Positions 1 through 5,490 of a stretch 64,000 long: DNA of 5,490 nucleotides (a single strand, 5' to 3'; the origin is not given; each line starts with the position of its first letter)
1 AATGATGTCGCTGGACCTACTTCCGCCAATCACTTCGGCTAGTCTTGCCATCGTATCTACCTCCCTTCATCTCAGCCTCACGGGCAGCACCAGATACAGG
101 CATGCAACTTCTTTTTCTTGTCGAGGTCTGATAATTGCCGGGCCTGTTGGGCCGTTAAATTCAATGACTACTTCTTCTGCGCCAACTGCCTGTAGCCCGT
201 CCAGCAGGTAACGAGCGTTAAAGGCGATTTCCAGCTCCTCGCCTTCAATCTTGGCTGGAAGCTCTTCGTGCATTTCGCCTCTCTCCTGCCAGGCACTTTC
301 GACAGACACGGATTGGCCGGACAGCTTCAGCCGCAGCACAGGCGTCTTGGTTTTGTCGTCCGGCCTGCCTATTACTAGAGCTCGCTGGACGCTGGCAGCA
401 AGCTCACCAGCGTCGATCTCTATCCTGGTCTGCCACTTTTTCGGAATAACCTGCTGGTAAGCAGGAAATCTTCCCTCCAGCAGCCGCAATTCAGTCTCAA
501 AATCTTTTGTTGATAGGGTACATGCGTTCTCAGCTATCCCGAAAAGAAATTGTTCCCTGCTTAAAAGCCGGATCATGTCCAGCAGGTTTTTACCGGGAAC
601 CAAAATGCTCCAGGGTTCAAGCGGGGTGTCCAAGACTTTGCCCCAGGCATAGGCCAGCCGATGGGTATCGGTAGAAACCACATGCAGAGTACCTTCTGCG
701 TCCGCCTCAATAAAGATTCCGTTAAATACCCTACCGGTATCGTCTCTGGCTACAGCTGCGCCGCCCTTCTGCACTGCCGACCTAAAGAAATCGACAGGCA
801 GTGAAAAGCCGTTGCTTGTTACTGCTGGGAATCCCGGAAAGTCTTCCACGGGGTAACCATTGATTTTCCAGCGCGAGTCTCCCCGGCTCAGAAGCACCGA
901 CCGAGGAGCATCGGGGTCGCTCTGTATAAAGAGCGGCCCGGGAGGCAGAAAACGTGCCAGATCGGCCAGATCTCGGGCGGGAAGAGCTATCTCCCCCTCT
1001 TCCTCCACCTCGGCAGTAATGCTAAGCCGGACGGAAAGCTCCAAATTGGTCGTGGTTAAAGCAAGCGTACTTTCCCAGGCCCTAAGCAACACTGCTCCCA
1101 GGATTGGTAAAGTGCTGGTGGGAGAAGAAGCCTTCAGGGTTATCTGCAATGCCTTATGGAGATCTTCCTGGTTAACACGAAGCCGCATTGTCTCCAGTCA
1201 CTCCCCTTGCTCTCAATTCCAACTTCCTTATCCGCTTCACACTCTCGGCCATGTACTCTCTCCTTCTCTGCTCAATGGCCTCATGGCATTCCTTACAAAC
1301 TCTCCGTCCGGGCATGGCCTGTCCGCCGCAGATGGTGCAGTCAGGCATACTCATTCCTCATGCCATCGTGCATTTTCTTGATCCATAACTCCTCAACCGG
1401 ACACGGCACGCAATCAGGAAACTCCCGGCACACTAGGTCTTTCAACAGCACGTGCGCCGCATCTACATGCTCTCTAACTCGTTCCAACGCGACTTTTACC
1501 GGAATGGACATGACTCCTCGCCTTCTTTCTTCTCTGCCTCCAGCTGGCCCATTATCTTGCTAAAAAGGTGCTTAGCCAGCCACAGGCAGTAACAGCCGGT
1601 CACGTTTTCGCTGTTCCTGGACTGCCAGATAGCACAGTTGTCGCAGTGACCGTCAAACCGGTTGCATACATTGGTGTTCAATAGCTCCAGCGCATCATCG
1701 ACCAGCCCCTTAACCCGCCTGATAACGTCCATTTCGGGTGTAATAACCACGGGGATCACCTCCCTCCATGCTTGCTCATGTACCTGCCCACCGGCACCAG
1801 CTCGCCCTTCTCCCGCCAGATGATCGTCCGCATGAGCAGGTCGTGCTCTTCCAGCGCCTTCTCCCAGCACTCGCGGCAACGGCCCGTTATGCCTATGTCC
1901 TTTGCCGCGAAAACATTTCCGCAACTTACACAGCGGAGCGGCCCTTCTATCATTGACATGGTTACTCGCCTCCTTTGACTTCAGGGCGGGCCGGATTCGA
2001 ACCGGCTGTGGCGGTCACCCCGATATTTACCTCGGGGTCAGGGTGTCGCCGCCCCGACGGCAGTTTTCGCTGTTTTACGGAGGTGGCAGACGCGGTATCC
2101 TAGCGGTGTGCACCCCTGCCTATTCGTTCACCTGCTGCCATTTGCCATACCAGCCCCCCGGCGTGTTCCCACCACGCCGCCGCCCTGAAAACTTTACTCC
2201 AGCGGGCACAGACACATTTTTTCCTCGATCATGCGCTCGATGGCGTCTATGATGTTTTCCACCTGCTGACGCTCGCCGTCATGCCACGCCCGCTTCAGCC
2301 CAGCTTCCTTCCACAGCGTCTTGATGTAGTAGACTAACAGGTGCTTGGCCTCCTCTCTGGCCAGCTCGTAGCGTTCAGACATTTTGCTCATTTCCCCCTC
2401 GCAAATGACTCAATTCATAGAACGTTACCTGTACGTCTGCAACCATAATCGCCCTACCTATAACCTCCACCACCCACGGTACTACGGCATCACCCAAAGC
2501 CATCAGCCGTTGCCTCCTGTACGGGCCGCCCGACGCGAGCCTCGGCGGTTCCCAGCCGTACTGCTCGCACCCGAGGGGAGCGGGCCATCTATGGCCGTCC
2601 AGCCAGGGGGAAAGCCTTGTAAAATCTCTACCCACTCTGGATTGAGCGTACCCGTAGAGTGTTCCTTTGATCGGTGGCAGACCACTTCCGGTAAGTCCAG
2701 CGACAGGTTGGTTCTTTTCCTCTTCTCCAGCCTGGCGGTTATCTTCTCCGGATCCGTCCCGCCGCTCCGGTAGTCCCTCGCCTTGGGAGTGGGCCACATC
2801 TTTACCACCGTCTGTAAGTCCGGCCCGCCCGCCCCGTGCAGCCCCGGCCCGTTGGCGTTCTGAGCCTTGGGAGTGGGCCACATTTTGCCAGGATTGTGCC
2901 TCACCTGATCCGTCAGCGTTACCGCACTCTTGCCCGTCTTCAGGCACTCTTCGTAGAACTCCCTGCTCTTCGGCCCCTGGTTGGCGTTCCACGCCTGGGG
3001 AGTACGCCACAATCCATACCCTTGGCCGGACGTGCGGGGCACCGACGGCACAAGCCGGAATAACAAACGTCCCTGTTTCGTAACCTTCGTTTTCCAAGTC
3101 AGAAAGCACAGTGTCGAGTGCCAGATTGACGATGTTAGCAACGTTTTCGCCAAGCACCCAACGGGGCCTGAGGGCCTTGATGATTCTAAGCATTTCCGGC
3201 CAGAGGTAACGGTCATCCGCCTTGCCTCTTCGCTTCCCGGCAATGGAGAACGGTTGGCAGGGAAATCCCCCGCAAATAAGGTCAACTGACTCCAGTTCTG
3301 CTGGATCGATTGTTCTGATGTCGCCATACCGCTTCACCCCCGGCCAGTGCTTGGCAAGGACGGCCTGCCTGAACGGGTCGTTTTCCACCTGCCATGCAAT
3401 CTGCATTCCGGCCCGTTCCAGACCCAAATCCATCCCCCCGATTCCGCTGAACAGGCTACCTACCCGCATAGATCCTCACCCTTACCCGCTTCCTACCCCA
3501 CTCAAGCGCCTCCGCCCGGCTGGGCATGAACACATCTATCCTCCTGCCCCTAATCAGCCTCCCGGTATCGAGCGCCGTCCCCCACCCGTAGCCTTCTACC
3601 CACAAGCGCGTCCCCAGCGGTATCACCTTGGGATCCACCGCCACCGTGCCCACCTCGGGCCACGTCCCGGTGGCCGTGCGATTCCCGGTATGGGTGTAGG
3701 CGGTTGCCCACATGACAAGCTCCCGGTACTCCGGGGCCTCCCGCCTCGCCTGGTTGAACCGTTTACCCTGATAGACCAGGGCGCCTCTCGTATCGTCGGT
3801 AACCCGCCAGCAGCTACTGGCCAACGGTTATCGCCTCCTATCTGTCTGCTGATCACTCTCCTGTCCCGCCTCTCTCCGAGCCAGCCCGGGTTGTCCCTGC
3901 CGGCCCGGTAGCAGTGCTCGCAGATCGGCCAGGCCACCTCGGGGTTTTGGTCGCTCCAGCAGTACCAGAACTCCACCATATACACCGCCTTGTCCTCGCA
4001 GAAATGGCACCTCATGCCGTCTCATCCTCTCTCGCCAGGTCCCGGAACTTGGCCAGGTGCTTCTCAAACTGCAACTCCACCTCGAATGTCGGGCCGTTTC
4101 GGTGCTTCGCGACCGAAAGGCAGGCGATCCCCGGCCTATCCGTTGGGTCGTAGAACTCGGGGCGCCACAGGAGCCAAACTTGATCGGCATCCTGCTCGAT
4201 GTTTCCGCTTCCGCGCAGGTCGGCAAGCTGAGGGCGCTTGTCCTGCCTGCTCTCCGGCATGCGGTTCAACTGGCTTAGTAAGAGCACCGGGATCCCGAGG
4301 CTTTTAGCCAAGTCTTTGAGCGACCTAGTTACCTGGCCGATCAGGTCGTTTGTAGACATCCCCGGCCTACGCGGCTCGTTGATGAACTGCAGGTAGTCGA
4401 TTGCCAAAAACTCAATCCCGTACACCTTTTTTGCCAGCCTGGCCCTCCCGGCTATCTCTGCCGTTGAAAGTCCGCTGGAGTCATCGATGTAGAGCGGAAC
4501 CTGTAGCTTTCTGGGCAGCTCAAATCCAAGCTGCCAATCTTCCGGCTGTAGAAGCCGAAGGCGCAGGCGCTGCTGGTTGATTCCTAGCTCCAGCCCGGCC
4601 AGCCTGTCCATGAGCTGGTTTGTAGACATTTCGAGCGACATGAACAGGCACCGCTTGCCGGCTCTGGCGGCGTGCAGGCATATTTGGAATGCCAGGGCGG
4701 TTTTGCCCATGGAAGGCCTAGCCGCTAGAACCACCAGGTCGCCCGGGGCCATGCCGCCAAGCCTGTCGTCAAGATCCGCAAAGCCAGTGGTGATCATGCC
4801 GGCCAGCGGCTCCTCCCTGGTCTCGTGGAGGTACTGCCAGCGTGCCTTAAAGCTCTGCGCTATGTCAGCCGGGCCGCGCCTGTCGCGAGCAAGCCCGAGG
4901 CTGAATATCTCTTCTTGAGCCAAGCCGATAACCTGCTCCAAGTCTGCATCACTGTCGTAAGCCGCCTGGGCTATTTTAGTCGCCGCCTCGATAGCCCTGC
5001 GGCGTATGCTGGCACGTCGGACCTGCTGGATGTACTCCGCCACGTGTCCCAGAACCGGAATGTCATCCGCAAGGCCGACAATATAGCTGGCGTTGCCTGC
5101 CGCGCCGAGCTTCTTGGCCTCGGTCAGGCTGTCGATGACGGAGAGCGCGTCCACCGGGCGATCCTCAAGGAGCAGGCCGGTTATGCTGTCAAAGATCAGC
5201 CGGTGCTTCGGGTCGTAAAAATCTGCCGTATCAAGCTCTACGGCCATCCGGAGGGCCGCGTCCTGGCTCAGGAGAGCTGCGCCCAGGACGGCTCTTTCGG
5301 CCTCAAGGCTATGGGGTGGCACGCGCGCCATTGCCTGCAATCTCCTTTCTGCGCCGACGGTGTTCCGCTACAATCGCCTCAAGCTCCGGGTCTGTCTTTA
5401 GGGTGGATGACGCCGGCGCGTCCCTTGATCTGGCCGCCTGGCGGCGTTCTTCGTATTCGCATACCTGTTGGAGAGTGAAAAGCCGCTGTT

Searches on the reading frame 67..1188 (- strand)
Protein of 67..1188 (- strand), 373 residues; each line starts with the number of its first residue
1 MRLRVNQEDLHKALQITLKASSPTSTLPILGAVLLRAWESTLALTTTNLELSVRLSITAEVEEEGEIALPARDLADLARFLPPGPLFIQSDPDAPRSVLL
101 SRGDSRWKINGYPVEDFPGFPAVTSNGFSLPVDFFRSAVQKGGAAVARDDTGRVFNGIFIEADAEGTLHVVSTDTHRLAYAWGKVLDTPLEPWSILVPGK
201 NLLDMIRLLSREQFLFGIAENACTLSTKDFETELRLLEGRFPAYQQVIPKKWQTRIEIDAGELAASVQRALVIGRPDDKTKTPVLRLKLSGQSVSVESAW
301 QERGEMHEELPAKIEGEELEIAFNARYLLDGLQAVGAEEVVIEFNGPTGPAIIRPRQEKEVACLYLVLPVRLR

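Call 23: search_protein_families(library=phrogs, proteins=[window:67-1188:-], max_evalue=0.00001)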
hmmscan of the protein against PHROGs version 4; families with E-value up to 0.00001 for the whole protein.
window:67-1188:- (373 aa): 2 families
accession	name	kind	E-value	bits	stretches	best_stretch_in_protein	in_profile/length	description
phrog_947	-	DNA, RNA and nucleotide metabolism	2.8e-61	208.5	1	1-372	3-365/368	DNA polymerase processivity factor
phrog_3007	-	DNA, RNA and nucleotide metabolism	3.6e-07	31.1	0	145-253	16-122/190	RusA-like Holliday junction resolvase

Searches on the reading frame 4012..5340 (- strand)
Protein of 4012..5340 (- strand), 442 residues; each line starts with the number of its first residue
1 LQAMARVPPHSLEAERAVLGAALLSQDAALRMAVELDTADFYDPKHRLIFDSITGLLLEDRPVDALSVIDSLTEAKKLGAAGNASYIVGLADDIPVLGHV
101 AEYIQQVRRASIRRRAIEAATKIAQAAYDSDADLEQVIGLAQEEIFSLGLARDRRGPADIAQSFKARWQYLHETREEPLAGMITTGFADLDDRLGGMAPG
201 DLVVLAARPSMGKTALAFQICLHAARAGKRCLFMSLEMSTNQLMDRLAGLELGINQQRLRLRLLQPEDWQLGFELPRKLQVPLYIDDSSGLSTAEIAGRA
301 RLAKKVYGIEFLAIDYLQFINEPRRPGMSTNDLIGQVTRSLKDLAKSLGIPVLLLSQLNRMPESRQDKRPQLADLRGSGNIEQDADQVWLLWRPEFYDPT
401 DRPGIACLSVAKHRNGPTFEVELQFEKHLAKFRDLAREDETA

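Call 23: search_protein_families(library=phrogs, proteins=[window:4012-5340:-], max_evalue=0.00001)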
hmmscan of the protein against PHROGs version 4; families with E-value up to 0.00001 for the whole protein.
window:4012-5340:- (442 aa): 9 families
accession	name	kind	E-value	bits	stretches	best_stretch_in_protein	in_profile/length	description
phrog_19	-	DNA, RNA and nucleotide metabolism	2.3e-96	325.1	1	3-440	152-585/621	DnaB-like replicative helicase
phrog_239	-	DNA, RNA and nucleotide metabolism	1.5e-35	124.3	1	171-436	330-600/801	DNA primase/helicase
phrog_243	-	DNA, RNA and nucleotide metabolism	1.9e-35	123.1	1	182-438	21-271/273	DnaB-like replicative helicase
phrog_11530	-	unknown function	2.3e-33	116.6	1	283-426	6-149/184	-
phrog_5482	-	unknown function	6.8e-09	35.9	1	172-395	19-250/341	-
phrog_23150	-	unknown function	3.2e-07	31.1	1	65-221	58-215/217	-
phrog_20000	-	unknown function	1.6e-06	29.2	1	9-79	26-96/132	-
phrog_19347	-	unknown function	5.1e-06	27.8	0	375-403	1-29/79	-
phrog_97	-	other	8.2e-06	26.3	0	172-269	39-146/506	UvsX-like recombinase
